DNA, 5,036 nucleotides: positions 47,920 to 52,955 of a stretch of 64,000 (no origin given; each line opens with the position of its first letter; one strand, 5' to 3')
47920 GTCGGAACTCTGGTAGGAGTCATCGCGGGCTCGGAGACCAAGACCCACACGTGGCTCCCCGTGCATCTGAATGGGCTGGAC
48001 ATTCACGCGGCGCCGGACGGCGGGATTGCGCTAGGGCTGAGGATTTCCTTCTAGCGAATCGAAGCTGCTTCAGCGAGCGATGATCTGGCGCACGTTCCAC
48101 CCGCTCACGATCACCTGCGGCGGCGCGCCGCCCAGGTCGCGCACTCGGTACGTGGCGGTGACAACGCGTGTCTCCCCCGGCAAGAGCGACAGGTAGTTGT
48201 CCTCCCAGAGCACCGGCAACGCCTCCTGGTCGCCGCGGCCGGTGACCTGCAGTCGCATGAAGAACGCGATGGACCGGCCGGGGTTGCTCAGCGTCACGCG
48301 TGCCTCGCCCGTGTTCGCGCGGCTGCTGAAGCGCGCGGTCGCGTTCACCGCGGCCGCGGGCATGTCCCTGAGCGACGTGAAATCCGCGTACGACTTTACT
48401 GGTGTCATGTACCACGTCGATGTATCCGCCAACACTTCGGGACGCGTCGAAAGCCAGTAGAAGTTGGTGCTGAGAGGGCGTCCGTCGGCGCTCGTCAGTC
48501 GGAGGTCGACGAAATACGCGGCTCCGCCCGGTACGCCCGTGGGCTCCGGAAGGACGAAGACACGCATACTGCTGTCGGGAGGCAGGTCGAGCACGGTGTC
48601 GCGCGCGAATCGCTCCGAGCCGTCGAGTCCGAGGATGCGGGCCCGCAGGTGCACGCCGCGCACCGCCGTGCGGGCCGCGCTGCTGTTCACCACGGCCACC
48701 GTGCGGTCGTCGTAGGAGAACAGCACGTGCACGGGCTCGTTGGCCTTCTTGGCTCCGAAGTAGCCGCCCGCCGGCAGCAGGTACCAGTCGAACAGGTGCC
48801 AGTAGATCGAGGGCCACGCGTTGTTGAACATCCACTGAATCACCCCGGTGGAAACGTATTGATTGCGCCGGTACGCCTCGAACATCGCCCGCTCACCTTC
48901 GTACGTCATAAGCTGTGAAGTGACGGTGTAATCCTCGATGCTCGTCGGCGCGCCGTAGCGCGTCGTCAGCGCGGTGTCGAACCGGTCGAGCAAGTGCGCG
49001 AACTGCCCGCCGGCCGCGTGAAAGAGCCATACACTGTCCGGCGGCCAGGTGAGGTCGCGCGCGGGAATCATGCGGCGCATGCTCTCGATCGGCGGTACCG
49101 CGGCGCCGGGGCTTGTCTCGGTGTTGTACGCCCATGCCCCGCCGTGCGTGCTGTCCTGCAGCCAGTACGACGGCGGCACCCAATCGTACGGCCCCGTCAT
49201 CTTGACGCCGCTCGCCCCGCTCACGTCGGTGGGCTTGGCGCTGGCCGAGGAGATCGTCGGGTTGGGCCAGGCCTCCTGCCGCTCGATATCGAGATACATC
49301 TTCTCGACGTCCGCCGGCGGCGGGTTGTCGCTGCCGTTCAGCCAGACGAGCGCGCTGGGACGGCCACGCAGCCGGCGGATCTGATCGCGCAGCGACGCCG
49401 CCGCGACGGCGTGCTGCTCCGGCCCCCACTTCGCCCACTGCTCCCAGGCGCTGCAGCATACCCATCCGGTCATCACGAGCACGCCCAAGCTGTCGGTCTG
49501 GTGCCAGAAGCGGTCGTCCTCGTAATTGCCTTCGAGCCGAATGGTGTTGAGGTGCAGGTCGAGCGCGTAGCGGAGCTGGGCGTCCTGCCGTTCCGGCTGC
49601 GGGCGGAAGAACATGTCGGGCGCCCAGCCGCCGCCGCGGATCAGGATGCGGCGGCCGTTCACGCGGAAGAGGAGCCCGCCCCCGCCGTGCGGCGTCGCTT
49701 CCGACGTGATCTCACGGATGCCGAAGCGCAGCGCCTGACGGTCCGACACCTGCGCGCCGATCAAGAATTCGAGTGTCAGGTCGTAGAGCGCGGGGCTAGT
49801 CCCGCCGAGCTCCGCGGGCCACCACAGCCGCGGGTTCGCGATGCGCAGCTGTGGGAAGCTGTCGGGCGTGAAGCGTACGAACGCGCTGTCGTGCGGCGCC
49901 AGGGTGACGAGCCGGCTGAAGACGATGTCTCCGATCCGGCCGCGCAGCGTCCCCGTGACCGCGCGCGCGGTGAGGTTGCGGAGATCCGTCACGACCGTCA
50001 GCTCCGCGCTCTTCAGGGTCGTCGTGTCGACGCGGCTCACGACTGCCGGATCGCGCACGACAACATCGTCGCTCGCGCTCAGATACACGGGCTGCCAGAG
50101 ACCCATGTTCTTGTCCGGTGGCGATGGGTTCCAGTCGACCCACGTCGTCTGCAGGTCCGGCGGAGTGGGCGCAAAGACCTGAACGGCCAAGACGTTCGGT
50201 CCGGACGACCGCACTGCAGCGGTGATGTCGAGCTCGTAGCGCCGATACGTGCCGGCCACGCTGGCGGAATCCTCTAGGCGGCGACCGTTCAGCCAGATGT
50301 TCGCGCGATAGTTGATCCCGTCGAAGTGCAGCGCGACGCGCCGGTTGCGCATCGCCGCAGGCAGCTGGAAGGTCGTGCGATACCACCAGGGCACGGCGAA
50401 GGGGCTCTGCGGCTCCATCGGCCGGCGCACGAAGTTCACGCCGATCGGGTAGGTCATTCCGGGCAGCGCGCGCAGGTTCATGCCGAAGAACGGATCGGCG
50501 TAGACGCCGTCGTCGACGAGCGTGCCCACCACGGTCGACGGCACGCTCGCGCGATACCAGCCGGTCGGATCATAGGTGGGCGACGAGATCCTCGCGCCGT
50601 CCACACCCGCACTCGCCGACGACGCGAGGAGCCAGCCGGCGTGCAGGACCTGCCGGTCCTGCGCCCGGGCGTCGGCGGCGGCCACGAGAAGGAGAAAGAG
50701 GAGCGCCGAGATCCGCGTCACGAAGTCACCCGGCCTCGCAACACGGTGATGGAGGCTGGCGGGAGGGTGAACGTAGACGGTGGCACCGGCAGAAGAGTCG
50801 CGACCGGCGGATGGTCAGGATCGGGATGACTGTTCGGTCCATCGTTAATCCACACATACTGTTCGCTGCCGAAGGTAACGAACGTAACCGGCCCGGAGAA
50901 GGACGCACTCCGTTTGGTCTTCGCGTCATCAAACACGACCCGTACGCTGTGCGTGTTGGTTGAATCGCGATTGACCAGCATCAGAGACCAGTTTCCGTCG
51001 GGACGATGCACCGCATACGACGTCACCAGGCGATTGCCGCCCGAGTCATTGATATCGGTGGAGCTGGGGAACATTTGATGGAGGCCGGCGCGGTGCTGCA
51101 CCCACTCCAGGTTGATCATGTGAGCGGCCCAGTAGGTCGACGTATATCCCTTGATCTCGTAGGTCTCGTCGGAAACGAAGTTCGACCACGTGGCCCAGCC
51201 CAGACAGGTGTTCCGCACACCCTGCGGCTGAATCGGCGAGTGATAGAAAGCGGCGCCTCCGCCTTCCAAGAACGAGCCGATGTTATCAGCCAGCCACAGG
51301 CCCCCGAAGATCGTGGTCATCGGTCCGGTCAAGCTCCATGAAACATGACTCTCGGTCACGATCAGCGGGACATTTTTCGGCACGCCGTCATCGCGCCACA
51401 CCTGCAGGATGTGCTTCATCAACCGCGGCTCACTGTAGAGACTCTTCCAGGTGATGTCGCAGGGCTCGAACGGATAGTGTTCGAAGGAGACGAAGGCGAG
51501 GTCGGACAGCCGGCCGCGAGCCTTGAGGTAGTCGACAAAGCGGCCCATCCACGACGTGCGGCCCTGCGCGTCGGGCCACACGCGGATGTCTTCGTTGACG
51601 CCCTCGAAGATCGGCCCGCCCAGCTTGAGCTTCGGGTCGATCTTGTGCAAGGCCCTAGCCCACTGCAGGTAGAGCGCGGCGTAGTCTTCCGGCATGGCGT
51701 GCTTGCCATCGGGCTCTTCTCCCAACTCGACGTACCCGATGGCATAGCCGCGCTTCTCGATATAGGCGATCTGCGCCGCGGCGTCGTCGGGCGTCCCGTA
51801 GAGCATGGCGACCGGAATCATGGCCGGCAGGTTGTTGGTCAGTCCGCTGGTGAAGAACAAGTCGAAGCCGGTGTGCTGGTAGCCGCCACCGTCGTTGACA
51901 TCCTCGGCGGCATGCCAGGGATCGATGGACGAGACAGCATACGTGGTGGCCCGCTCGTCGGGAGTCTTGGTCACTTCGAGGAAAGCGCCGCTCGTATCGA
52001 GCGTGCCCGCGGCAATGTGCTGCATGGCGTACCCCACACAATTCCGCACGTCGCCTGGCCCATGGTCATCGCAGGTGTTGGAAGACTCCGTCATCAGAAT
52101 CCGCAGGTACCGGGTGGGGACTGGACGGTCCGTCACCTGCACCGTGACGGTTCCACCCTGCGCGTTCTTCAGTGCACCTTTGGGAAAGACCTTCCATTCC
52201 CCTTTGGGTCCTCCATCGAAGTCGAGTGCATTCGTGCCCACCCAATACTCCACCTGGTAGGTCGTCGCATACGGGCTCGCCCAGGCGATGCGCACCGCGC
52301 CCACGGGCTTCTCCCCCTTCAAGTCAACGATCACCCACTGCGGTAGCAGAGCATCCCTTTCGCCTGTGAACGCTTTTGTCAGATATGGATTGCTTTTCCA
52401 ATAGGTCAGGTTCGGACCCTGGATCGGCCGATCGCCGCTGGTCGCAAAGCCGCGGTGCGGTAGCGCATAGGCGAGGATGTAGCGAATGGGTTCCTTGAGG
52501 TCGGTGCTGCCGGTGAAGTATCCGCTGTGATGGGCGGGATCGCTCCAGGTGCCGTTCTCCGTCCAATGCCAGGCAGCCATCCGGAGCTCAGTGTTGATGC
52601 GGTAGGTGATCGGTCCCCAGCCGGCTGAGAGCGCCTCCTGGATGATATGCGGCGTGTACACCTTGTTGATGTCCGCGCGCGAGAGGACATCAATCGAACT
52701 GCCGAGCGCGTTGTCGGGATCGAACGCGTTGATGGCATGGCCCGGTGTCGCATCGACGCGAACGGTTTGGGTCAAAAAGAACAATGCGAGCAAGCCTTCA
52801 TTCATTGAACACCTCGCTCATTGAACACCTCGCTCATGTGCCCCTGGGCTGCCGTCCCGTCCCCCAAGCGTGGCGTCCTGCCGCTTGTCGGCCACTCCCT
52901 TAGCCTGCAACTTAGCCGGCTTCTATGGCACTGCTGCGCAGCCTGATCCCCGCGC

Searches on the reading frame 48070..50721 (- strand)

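Call 45: search_protein_families(library=pfam, proteins=[window:48070-50721:-], max_evalue=0.0001)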
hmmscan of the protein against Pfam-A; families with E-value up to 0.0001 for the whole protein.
window:48070-50721:- (883 aa): 5 families
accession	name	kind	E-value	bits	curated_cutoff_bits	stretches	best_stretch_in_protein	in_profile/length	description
PF18368.7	Ig_GlcNase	-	5.6e-32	110.4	26.3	1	770-877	1-105/105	Exo-beta-D-glucosaminidase Ig-fold domain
PF22666.2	Glyco_hydro_2_N2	-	1.1e-20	74.7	27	1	111-185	49-120/167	Glycosyl hydrolase 2 galactose-binding domain-like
PF00703.27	Glyco_hydro_2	-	1.8e-13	51.6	23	1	222-336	3-109/109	Glycosyl hydrolases family 2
PF02837.24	Glyco_hydro_2_N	-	1e-08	35.7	28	1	111-184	66-135/169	Glycosyl hydrolases family 2, sugar binding domain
PF17786.7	Mannosidase_ig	-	7.7e-05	23.6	23.4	0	680-758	8-87/91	Mannosidase Ig/CBM-like domain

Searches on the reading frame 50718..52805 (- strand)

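Call 45: search_protein_families(library=pfam, proteins=[window:50718-52805:-], max_evalue=0.0001)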
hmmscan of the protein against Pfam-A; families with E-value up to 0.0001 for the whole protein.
window:50718-52805:- (695 aa): 2 families
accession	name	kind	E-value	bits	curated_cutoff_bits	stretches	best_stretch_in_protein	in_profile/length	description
PF00754.31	F5_F8_type_C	-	8.6e-08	32.8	28.2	1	148-242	34-116/127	F5/8 type C domain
PF22633.2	F5_F8_type_C_2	-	3.2e-07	31.3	27.8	1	154-236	18-91/91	NedA-like, galactose-binding domain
